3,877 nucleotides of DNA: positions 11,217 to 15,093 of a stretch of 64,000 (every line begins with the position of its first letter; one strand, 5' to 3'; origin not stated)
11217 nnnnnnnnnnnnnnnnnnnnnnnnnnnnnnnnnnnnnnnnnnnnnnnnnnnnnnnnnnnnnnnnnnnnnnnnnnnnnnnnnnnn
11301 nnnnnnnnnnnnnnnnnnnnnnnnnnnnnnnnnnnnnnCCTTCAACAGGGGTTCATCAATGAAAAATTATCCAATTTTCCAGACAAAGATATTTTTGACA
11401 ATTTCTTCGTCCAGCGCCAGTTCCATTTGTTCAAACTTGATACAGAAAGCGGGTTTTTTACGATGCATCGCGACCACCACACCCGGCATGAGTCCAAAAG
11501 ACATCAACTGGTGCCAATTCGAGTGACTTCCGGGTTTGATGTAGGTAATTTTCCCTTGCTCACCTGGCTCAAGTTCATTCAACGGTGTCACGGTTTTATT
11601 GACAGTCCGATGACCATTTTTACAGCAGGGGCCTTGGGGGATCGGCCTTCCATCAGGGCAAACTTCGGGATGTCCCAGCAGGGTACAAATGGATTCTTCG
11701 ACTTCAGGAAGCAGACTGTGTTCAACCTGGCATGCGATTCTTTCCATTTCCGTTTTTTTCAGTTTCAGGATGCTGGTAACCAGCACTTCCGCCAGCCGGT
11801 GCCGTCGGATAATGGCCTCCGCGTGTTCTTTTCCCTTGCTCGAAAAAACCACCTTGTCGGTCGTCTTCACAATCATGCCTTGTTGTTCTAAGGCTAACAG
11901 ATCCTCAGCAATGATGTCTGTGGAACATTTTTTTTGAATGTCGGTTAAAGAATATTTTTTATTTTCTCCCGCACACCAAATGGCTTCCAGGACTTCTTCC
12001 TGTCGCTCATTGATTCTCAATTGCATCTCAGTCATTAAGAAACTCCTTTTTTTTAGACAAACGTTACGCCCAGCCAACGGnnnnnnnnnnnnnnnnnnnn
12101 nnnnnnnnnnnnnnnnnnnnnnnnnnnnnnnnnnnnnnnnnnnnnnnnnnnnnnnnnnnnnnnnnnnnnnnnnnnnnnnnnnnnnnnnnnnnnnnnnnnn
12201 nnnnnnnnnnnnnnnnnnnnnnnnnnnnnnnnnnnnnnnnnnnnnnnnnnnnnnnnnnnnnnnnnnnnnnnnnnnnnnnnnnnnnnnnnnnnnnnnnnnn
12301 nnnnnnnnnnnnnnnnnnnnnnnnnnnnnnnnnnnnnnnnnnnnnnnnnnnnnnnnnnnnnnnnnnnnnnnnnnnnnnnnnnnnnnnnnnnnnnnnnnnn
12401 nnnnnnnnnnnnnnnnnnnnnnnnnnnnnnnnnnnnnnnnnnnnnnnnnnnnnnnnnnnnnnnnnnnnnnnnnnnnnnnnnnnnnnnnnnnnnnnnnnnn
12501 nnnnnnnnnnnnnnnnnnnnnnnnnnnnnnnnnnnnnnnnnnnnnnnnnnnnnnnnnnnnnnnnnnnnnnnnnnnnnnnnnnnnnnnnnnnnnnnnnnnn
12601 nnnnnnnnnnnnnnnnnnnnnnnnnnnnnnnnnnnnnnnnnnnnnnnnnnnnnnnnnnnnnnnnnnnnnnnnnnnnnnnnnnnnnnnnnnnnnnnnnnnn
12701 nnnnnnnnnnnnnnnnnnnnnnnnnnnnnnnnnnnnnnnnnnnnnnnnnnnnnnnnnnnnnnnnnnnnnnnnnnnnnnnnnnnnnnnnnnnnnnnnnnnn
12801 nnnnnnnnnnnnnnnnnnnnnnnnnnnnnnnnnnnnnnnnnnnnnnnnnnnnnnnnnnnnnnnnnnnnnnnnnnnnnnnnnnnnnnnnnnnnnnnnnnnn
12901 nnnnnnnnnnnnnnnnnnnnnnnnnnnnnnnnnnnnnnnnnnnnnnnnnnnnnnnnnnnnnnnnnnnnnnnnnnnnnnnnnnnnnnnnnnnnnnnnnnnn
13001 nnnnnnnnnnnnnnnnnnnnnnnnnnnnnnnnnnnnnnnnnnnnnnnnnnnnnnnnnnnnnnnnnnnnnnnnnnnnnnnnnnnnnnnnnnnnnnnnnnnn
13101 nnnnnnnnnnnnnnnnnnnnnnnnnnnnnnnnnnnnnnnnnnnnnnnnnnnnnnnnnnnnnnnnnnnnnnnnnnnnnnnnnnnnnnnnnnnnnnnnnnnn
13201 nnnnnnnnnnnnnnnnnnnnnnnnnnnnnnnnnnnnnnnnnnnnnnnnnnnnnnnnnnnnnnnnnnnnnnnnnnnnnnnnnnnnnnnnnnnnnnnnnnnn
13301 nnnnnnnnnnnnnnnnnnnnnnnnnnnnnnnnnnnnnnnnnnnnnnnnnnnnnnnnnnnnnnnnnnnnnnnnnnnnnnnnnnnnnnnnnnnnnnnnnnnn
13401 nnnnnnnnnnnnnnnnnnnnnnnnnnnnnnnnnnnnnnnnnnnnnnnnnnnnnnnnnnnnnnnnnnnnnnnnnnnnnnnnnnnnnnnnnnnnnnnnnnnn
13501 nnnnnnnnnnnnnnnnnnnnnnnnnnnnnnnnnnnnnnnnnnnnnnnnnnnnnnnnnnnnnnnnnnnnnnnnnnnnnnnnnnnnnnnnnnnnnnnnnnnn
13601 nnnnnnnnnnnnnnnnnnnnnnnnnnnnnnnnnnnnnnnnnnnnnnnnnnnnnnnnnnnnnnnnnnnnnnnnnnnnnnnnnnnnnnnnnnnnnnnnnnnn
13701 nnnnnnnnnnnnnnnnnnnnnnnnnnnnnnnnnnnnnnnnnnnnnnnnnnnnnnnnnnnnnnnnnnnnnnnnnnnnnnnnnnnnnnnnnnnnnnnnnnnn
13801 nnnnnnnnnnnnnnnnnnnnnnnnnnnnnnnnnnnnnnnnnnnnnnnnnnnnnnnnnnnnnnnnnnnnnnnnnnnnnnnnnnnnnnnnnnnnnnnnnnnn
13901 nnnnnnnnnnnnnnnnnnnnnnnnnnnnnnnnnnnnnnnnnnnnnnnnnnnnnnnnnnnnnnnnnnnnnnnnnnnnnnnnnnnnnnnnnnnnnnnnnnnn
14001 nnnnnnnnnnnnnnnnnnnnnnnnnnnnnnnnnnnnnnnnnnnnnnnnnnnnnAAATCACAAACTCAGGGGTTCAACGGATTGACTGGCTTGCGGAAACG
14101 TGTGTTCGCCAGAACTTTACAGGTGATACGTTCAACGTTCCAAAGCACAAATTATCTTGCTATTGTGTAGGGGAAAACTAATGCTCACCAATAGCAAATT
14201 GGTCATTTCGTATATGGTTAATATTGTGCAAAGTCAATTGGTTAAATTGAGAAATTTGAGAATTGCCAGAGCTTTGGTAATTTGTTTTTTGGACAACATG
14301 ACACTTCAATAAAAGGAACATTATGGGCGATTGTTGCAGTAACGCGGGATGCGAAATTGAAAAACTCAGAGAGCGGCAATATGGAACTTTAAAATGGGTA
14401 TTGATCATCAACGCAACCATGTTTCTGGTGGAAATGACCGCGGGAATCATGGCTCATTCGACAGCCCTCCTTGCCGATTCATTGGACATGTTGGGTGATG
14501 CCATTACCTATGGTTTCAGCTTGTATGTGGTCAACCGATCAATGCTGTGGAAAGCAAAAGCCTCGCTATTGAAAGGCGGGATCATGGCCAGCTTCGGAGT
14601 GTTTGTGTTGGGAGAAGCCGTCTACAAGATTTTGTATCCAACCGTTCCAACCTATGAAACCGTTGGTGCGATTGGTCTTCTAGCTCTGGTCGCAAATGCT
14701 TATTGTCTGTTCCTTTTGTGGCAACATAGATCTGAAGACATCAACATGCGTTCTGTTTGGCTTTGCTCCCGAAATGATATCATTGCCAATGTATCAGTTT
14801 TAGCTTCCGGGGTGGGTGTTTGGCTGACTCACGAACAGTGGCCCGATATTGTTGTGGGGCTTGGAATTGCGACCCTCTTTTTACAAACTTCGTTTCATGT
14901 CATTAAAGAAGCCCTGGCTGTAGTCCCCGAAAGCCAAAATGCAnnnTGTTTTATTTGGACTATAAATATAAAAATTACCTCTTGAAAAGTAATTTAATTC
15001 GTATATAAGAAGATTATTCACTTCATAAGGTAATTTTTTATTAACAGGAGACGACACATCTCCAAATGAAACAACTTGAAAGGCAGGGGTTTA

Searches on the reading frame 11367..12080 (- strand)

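Call 67: search_protein_families(library=pfam, proteins=[window:11367-12080:-], max_evalue=0.001)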
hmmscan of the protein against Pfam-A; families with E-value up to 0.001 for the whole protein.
window:11367-12080:- (237 aa): 2 families
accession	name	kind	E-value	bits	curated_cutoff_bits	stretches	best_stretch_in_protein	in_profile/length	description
PF02742.21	Fe_dep_repr_C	-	8.7e-24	83.8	27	1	81-149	2-70/70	Iron dependent repressor, metal binding and dimerisation domain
PF04023.20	FeoA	-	7.6e-12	45.6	23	1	166-233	2-72/74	FeoA domain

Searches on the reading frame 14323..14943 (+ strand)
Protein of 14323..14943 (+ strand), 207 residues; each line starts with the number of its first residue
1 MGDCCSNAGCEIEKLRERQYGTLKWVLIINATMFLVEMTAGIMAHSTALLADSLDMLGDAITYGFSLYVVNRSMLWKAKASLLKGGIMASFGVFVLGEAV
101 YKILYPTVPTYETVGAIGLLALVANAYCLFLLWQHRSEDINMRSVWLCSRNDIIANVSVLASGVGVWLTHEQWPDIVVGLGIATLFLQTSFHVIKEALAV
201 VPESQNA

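Call 67: search_protein_families(library=pfam, proteins=[window:14323-14943:+], max_evalue=0.001)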
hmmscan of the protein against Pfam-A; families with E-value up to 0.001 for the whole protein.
window:14323-14943:+ (207 aa): 1 family
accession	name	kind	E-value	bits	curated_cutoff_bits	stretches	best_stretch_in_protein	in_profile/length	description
PF01545.26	Cation_efflux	-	4.1e-23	82.6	26.6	1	26-199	4-195/198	Cation efflux family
